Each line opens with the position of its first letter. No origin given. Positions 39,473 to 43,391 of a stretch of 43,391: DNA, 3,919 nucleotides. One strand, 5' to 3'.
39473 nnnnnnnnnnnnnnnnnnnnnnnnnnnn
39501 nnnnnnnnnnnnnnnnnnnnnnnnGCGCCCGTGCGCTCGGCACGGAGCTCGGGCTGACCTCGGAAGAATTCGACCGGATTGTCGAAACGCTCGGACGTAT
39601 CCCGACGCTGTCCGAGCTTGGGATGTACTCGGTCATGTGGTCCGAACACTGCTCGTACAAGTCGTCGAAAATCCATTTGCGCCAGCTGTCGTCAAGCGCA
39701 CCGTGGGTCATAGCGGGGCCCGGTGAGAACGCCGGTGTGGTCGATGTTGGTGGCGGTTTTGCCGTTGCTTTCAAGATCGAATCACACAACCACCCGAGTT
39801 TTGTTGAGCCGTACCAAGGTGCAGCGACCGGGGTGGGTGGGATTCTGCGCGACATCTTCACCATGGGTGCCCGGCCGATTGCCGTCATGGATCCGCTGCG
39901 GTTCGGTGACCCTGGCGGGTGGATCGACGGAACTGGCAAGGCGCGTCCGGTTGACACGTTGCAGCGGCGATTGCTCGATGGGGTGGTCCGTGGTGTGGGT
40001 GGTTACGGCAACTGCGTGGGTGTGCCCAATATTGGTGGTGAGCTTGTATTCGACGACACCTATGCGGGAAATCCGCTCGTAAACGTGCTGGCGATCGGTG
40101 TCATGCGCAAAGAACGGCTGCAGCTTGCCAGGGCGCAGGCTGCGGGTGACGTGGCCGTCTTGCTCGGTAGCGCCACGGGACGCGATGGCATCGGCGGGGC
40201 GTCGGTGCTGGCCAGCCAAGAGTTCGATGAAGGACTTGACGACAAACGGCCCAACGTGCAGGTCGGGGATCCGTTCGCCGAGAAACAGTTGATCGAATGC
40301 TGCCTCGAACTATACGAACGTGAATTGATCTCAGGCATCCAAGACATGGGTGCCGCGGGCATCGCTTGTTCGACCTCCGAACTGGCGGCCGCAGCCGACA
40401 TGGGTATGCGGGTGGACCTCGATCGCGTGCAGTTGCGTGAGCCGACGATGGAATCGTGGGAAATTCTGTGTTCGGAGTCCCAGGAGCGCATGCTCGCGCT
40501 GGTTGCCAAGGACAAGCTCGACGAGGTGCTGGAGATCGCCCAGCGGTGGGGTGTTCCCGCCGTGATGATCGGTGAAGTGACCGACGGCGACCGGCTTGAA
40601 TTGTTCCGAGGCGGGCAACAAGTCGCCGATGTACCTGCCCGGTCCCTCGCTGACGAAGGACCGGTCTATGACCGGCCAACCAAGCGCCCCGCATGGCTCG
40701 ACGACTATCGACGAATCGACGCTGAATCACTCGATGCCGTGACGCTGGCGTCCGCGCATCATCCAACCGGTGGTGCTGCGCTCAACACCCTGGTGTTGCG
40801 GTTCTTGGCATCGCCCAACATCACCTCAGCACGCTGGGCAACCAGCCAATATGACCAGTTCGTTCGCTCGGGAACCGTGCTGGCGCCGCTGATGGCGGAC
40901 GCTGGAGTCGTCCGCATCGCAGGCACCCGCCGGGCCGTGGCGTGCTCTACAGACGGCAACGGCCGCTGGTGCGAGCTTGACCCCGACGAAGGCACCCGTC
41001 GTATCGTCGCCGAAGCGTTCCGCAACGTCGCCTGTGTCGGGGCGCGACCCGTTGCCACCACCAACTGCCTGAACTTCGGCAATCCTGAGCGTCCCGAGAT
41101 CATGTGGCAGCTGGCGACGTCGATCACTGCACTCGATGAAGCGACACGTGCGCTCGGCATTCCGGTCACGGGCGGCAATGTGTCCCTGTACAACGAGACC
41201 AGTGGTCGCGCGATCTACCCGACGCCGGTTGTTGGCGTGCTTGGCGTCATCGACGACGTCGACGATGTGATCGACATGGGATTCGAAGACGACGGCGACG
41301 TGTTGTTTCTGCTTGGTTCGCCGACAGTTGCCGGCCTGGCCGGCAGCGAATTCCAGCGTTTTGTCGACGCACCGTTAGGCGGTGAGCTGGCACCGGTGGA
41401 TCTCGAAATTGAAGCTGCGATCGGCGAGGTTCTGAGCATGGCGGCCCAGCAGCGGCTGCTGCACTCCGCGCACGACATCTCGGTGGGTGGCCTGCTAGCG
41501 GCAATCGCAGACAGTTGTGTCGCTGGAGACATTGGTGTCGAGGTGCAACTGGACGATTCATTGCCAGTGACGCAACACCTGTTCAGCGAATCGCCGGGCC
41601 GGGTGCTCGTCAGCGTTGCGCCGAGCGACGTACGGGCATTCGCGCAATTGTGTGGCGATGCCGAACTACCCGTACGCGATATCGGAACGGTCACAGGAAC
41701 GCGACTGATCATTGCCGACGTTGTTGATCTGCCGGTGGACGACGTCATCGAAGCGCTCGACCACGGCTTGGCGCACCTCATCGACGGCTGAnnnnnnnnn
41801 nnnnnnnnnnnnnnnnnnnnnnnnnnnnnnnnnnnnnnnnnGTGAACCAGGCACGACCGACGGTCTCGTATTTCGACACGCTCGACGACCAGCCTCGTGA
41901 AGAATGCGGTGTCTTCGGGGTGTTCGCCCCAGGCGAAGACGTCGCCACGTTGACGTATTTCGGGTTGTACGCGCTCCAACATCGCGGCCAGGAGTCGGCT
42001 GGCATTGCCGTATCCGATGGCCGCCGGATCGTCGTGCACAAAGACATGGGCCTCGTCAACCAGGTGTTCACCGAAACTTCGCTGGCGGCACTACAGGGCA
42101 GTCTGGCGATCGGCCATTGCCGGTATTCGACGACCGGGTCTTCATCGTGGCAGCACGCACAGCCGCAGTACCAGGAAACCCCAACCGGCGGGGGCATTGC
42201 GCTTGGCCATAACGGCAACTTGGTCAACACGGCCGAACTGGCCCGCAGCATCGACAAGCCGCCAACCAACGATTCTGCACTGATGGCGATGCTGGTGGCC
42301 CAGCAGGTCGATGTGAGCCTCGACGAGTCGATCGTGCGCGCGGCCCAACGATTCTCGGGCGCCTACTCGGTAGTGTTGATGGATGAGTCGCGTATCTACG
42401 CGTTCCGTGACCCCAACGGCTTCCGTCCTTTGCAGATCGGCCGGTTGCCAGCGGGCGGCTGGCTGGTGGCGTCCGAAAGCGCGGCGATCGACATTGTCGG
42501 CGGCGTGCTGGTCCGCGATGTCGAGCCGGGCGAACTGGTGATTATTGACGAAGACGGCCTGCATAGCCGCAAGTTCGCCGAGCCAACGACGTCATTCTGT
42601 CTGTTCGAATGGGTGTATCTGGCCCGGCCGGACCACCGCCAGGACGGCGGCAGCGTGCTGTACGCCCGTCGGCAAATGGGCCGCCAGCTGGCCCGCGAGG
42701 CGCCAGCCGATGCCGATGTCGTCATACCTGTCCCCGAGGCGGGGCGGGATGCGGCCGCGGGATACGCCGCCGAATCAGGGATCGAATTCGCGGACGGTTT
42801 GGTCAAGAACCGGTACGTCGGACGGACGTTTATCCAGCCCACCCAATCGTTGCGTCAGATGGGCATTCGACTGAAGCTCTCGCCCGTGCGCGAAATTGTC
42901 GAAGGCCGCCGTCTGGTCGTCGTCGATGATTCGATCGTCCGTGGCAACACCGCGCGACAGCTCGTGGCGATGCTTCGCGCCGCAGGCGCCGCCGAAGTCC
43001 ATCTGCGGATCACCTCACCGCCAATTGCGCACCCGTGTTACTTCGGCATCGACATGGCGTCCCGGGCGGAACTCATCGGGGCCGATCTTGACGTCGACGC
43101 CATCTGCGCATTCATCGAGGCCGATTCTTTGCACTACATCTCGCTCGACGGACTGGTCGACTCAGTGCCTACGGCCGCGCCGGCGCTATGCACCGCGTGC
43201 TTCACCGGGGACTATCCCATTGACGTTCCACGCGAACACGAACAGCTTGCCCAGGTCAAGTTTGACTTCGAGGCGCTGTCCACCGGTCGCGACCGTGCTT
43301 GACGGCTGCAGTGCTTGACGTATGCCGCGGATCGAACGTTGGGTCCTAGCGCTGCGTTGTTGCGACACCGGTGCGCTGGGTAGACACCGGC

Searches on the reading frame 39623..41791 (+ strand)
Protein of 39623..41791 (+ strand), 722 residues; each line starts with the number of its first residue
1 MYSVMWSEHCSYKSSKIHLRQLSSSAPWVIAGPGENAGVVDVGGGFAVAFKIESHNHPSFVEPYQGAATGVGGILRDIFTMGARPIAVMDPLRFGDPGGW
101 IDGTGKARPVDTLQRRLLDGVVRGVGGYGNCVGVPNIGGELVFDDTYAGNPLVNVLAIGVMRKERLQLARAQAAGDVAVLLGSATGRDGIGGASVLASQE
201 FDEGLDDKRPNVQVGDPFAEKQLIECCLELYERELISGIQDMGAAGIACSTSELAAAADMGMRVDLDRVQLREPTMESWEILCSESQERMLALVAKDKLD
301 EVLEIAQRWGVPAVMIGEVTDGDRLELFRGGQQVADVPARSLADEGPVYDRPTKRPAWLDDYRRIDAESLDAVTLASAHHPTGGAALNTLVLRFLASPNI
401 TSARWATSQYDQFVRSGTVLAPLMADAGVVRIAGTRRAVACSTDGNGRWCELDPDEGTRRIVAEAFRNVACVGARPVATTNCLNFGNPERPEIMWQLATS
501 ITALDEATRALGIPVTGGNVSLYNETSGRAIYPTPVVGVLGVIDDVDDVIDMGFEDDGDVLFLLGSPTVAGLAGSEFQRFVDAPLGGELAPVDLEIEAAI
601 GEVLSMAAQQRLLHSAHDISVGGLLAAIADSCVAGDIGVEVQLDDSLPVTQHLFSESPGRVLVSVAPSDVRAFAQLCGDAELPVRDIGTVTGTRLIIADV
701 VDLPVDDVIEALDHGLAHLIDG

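Call 75: search_protein_families(library=pfam, proteins=[window:39623-41791:+], max_evalue=0.00001)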
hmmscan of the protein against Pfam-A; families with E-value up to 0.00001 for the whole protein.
window:39623-41791:+ (722 aa): 2 families
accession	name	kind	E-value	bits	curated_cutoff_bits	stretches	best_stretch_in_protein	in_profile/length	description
PF02769.27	AIRS_C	-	1e-60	204.8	23.1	2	174-327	2-153/156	AIR synthase related protein, C-terminal domain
PF00586.29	AIRS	-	6.2e-49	165.5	24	2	34-161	1-112/112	AIR synthase related protein, N-terminal domain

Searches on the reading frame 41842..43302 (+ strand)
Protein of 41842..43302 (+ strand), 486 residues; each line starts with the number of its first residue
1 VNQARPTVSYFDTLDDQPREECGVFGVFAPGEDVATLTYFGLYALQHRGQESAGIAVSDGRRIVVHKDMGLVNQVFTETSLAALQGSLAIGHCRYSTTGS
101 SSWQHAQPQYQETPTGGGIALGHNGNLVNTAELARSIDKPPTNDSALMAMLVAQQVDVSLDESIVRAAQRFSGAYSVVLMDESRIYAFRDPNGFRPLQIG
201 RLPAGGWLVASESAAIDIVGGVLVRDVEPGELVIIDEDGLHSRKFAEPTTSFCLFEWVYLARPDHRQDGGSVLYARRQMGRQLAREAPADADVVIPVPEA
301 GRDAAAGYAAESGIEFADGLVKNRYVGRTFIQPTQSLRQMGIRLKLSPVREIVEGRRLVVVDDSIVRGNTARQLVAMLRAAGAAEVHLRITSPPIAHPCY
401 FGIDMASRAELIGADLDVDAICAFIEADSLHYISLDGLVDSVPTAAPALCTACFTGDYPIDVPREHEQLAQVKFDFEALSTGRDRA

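Call 75: search_protein_families(library=pfam, proteins=[window:41842-43302:+], max_evalue=0.00001)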
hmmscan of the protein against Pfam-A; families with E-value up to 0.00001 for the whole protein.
window:41842-43302:+ (486 aa): 4 families
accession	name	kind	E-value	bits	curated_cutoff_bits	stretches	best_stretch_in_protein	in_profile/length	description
PF13537.11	GATase_7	-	5.7e-10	39.7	25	1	104-216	11-121/123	Glutamine amidotransferase domain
PF13522.11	GATase_6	-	1.2e-08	35.5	27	1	85-212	9-130/130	Glutamine amidotransferase domain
PF00156.33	Pribosyltran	-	1.9e-07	31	26.3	1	282-388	21-120/158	Phosphoribosyl transferase domain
PF00310.26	GATase_2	-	2.5e-06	27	19.9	0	62-110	176-227/420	Glutamine amidotransferases class-II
